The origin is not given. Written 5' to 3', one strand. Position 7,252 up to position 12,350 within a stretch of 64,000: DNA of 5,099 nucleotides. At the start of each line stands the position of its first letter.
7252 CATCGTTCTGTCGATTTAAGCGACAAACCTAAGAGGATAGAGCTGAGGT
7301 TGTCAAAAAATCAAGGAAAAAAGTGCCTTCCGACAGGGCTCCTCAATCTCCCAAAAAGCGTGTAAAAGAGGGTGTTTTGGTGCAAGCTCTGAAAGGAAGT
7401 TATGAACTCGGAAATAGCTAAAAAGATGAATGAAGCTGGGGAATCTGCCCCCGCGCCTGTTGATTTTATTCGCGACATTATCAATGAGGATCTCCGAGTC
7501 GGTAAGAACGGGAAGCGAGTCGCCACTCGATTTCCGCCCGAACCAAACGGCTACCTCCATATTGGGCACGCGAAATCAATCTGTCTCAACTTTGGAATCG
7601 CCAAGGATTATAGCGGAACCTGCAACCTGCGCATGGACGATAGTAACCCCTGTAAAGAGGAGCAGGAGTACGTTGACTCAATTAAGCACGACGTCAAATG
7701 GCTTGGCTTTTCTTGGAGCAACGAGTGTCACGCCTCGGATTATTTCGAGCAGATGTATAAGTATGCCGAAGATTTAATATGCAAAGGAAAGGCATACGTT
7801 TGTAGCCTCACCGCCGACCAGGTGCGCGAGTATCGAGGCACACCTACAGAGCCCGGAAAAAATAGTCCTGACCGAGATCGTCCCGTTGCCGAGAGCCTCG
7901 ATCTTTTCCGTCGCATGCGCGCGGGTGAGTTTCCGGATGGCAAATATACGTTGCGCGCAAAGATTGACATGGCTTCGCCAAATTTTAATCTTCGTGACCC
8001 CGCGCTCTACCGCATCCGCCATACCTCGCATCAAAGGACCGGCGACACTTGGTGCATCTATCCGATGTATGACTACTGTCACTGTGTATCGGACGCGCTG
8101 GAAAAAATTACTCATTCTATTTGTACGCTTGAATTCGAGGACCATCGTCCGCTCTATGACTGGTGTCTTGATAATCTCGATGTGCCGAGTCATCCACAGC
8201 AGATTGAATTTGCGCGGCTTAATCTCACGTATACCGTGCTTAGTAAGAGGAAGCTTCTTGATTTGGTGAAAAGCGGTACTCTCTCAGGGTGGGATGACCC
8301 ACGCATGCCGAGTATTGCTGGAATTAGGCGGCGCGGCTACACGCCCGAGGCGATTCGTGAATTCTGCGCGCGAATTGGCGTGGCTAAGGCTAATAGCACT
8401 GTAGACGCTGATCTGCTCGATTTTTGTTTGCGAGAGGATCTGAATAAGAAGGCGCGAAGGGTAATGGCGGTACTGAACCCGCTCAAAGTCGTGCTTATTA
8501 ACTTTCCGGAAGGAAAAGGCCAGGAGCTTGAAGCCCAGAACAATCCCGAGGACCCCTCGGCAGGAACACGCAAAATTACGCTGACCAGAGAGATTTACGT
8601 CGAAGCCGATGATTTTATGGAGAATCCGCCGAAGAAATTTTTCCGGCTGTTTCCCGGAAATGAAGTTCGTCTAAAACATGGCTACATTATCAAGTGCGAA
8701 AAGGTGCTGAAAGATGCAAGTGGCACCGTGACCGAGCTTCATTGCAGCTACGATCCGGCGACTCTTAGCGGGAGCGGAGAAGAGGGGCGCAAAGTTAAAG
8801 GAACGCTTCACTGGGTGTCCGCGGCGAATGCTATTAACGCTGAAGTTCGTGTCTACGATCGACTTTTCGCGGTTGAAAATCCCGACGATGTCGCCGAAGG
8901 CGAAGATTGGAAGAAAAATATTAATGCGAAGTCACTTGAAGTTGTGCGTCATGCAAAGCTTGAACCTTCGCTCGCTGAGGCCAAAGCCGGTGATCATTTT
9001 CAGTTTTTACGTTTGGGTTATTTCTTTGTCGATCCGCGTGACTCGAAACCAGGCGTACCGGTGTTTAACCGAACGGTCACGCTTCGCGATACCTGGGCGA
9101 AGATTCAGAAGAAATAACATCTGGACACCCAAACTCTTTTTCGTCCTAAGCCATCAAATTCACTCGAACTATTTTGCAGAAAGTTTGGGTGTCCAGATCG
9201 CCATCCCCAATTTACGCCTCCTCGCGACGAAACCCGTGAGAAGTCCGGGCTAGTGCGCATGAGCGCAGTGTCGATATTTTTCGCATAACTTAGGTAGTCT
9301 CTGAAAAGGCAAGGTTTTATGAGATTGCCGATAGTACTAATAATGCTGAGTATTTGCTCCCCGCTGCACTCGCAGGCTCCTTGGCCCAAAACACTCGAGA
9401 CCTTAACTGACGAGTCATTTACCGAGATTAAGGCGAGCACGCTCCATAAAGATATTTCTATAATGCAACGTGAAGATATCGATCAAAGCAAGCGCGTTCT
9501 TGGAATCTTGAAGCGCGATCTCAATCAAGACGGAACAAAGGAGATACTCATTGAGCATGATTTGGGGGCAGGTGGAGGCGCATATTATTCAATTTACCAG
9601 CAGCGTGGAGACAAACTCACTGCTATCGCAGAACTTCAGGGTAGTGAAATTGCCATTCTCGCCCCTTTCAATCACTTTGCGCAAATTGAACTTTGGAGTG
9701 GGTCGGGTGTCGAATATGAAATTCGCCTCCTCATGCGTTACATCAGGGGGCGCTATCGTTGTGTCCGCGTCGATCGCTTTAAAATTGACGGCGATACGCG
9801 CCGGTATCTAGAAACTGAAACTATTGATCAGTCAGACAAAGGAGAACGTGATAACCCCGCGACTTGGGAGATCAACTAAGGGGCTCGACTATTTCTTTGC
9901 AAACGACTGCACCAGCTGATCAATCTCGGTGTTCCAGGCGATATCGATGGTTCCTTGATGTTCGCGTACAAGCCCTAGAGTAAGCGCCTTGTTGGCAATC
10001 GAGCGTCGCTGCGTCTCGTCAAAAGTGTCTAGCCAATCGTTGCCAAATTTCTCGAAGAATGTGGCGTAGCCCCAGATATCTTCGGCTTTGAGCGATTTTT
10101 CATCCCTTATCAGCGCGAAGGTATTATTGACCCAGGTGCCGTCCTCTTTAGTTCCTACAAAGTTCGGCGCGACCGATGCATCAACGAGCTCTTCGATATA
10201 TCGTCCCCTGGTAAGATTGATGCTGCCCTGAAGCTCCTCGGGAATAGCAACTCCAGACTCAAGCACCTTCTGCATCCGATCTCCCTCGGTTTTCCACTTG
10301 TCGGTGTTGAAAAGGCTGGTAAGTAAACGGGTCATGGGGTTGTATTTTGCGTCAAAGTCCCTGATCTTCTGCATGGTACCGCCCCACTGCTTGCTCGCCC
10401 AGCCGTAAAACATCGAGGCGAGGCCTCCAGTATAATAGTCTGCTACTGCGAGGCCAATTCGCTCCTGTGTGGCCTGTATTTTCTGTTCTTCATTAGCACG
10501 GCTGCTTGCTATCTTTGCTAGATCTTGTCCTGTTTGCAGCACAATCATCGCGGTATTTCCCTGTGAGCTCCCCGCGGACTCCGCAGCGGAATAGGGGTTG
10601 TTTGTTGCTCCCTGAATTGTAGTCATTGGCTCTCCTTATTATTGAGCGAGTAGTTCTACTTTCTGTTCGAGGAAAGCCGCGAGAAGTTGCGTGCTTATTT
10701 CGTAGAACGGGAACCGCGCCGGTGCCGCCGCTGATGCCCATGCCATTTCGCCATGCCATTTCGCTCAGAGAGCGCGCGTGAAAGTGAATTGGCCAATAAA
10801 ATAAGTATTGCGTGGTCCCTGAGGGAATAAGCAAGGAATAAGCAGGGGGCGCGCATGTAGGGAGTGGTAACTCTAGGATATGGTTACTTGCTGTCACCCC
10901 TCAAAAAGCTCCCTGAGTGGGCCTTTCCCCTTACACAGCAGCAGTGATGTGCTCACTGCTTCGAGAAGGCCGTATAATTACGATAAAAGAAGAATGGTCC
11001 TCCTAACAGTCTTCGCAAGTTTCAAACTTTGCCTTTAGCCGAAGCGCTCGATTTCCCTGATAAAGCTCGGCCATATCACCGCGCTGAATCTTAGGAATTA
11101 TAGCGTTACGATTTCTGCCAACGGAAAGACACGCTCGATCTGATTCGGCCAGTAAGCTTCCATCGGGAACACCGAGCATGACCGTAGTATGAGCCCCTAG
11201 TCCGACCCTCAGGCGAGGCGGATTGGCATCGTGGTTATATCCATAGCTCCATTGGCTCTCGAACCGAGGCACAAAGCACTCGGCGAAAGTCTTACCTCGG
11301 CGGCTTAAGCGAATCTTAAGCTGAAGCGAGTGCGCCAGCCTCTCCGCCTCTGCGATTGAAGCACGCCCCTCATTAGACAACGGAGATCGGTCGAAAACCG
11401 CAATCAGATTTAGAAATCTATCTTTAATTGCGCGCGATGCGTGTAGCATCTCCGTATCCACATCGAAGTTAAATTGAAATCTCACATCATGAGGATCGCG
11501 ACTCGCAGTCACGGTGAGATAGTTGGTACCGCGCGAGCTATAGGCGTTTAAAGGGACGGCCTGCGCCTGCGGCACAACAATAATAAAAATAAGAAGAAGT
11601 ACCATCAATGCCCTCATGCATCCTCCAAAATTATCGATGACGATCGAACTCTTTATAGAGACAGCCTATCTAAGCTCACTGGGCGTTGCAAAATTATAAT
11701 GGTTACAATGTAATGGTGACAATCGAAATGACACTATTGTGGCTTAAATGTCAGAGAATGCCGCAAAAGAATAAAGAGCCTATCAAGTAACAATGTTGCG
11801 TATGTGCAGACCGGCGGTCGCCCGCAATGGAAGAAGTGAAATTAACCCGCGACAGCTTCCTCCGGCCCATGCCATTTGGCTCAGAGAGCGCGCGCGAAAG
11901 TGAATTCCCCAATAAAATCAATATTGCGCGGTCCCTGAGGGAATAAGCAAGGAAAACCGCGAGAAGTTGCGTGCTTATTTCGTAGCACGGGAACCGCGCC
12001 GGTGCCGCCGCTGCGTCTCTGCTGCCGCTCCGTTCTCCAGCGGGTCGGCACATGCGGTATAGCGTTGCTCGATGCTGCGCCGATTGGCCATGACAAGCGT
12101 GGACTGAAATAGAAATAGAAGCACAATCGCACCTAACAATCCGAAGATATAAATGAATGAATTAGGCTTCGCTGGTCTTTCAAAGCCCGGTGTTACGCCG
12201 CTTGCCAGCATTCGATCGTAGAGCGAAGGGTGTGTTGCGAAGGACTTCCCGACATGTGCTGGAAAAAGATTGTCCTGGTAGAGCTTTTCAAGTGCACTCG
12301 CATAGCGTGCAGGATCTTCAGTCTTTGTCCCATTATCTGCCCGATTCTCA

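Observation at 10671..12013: About 150-bp direct repeats in permuted order (B-A versus A-B) bracketing a secreted-protein gene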

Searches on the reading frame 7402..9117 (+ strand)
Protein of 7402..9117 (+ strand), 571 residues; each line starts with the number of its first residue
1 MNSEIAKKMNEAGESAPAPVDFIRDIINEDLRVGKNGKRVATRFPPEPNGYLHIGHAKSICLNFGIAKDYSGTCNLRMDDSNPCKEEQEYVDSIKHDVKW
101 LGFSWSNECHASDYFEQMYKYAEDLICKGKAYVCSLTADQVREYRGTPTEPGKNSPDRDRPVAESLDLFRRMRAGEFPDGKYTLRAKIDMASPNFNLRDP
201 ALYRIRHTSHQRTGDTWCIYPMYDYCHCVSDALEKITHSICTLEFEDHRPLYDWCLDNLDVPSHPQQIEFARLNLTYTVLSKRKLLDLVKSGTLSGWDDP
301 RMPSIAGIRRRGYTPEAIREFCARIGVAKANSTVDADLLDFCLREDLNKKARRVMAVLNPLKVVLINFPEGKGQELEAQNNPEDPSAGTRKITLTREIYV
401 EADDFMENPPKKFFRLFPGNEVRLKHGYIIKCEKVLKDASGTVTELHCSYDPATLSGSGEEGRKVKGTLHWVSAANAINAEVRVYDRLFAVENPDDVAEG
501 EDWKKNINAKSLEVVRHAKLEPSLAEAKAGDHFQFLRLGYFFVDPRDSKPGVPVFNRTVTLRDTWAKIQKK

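Call 27: find_related_loci(query=window:7402-9117:+, collection=genome_contigs, flank=10000)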
Query window:7402-9117:+ (571 aa) in genome_contigs; peptide patterns used: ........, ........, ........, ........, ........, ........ (x = any residue, [..] = any of these).
600 stretches matched a pattern (row limit reached: there are more); 599 encode a relative of the query (tblastn E <= 1e-3); the best 80 are kept; 80 distinct loci.
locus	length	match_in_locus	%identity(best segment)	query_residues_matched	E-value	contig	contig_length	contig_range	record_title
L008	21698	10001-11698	67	11-570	0e+0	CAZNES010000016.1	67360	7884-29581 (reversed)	MAG TPA_asm: uncultured Syntrophobacteraceae bacterium isolate SRP119689_co1_315 genome assembly, contig: NODE_449_lengt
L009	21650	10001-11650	67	21-571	0e+0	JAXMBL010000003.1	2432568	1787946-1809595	MAG: Pirellulales bacterium isolate STL-PLA35 C1.296.fa-3, whole genome shotgun sequence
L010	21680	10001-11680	67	13-570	0e+0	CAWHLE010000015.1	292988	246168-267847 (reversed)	MAG: uncultured delta proteobacterium isolate MFD02416.bin.2.187 genome assembly, contig: contig_35150, whole genome sho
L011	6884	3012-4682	66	14-570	0e+0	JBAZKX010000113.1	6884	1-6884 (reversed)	MAG: Desulfobaccales bacterium isolate SO_2017_LW4_154 scaffold_21348_c1_LW137-91_2017, whole genome shotgun sequence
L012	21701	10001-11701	64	1-571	0e+0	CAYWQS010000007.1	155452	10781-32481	MAG TPA_asm: uncultured Solibacteraceae bacterium isolate SRP290908_co1_146 genome assembly, contig: NODE_77_length_1554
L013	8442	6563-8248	66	6-570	0e+0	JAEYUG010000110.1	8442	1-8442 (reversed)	MAG: Bacteroidetes bacterium isolate OH_CBlB_161 k127_2854421, whole genome shotgun sequence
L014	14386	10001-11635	67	20-565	0e+0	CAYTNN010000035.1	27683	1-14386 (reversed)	MAG TPA_asm: uncultured Pirellulales bacterium isolate SRP178699_co2_413 genome assembly, contig: NODE_933_length_27683_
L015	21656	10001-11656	65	14-566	0e+0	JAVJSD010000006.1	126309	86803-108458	MAG: Pirellulaceae bacterium isolate G1-WW12-08 k141_84491, whole genome shotgun sequence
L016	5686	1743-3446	64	2-571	0e+0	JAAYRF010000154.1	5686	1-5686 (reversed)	MAG: Bacillota bacterium isolate AS23ysBPME_168 86325_AS23, whole genome shotgun sequence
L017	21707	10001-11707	66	14-570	0e+0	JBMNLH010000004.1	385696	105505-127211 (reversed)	MAG: Bacillota bacterium isolate SBF912LR0HQ0223 contig_31401, whole genome shotgun sequence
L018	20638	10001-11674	67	14-570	0e+0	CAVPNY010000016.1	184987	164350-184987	MAG: uncultured Chloroflexia bacterium isolate MFD00032.bin.3.204 genome assembly, contig: contig_50500, whole genome sh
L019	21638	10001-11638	64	21-570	0e+0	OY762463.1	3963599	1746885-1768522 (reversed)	MAG: Candidatus Cloacimonadales bacterium isolate 65c66405-a38e-4cb1-a3a4-7640fae4a1c6 genome assembly, chromosome: 1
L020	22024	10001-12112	64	10-570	0e+0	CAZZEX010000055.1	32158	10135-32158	MAG TPA_asm: uncultured Anaerolineales bacterium isolate SRP214966_co5_324 genome assembly, contig: NODE_852_length_3215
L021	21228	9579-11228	65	20-571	0e+0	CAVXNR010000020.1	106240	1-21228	MAG: Vicinamibacteria bacterium isolate MFD02840.bin.2.172 genome assembly, contig: contig_61426, whole genome shotgun s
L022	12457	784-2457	65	14-571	0e+0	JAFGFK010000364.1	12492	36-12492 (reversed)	MAG: Candidatus Sumerlaeota bacterium isolate Zod_Metabat.1312 k87_9009784, whole genome shotgun sequence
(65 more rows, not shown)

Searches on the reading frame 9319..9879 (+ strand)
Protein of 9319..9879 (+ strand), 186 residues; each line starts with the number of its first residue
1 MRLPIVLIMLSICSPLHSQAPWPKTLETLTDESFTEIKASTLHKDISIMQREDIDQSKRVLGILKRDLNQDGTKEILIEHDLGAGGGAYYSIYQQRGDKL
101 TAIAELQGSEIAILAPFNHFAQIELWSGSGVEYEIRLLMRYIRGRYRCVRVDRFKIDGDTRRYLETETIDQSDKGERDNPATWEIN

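Call 7: search_protein_families(library=pfam, proteins=[window:9319-9879:+], max_evalue=0.01)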
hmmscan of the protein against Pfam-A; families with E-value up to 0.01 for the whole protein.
window:9319-9879:+ (186 aa): 0 families

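Call 8: search_protein_families(library=ncbifam, proteins=[window:9319-9879:+], max_evalue=0.01)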
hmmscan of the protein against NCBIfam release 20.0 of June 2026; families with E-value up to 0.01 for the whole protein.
window:9319-9879:+ (186 aa): 1 family
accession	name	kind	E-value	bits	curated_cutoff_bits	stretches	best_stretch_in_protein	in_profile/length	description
NF047539.1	XAC2610_fam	domain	0.002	18.6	35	1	66-110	4-48/89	XAC2610-related protein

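Call 45: find_encoding_contigs(protein=window:9319-9879:+, flank=10000, max_places=10)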
Protein window:9319-9879:+ (186 aa): 2 contigs read that carry it; 2 places shown.
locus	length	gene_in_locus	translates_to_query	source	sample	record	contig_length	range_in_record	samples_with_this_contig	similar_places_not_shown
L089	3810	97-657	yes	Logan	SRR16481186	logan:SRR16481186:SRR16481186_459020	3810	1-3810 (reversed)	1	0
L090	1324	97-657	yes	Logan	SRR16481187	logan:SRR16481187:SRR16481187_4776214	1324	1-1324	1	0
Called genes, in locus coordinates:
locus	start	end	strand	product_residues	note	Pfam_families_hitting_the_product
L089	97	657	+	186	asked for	-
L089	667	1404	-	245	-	-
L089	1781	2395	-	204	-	-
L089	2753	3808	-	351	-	?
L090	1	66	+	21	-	?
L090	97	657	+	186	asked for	-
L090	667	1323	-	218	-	?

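Call 68: search_protein_families(library=phrogs, proteins=[window:9319-9879:+], max_evalue=0.01)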
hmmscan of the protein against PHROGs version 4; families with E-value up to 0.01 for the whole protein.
window:9319-9879:+ (186 aa): 0 families

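Call 69: search_protein_families(library=padloc, proteins=[window:9319-9879:+], max_evalue=0.01)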
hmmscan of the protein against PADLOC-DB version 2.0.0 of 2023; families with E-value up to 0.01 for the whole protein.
window:9319-9879:+ (186 aa): 0 families

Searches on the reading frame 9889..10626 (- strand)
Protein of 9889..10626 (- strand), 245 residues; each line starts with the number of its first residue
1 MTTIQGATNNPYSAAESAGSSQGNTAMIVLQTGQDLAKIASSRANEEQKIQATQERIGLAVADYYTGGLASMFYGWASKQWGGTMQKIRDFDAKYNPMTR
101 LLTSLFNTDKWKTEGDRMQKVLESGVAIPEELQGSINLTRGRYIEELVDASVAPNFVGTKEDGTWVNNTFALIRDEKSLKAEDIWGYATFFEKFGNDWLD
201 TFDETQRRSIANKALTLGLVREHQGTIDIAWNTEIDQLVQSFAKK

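Call 7: search_protein_families(library=pfam, proteins=[window:9889-10626:-], max_evalue=0.01)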
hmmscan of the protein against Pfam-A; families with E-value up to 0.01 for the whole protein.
window:9889-10626:- (245 aa): 0 families

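Call 8: search_protein_families(library=ncbifam, proteins=[window:9889-10626:-], max_evalue=0.01)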
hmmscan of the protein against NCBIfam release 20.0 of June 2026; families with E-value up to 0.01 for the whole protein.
window:9889-10626:- (245 aa): 0 families

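Call 46: find_encoding_contigs(protein=window:9889-10626:-, flank=10000, max_places=10)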
Protein window:9889-10626:- (245 aa): 1 contig read that carries it; 1 place shown.
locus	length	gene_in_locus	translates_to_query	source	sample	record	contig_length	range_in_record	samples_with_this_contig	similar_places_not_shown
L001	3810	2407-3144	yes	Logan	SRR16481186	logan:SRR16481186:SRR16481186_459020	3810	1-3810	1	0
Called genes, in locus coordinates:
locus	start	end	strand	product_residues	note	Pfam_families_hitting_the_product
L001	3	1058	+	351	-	?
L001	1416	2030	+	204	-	-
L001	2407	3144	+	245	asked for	-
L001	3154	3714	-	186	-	-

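Call 68: search_protein_families(library=phrogs, proteins=[window:9889-10626:-], max_evalue=0.01)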
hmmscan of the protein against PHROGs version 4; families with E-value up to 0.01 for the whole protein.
window:9889-10626:- (245 aa): 0 families

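Call 69: search_protein_families(library=padloc, proteins=[window:9889-10626:-], max_evalue=0.01)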
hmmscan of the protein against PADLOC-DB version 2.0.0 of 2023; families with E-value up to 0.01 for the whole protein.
window:9889-10626:- (245 aa): 0 families

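Call 70: search_solved_structures(query=window:9889-10626:-, max_evalue=1)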
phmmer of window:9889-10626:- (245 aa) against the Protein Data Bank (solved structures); distinct sequences matched with E-value up to 1: 0.

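Call 76: predict_structure(protein=window:9889-10626:-)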
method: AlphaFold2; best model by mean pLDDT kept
length: 245 residues; sequences in the alignment: 1
mean_pLDDT: 38.3   pTM: 0.24
mean pLDDT of the five models: 38.3, 31.5, 31.4, 31.1, 30.7
residues with pLDDT >= 90: 0; 70-90: 0; 50-70: 16; < 50: 229
segments of 3 or more residues with pLDDT < 50: 1-186, 188-199, 201-206, 209-212, 224-227, 233-245
pLDDT, mean of each block of 10 residues (from residue 1): 34 39 32 35 37 35 36 41 44 38 33 37 34 28 27 28 31 39 47 48 48 50 49 47 42
secondary structure, 60 per line:
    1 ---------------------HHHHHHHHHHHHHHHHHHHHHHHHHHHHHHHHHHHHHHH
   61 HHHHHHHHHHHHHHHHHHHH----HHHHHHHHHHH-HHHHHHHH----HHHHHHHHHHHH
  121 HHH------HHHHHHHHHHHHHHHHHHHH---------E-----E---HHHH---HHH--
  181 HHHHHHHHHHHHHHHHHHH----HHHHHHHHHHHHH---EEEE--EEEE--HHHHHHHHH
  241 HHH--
elements in order: H22-80 H85-95 H97-104 H109-123 H130-149 H169-172 H181-199 H204-216 E220-223 E226-229 H232-243
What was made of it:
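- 9889..10626 (-): 245-aa gene of unknown function, the next gene downstream on the minus strand. Its ATG lies 44 nt beyond the end of A(1). The AF2 model is unusable, pLDDT 38 (call 76).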

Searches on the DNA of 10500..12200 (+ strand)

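Call 24: search_rna_families(source=window, start=10500, end=12200, threshold=evalue, max_evalue=5)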
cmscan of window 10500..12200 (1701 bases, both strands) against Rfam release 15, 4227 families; matches with E-value up to 5: 0.
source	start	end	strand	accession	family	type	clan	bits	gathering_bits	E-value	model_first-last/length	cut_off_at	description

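Call 38: search_dna_similar(query=window:10600-12100:+, collection=plasmids, mode=distant, max_evalue=0.01)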
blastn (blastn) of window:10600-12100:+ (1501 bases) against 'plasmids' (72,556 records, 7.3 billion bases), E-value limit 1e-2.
No match.

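Call 39: search_dna_similar(query=window:10600-12100:+, collection=phages, mode=distant, max_evalue=0.01)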
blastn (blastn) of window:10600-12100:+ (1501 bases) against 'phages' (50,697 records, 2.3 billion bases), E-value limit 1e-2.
No match.
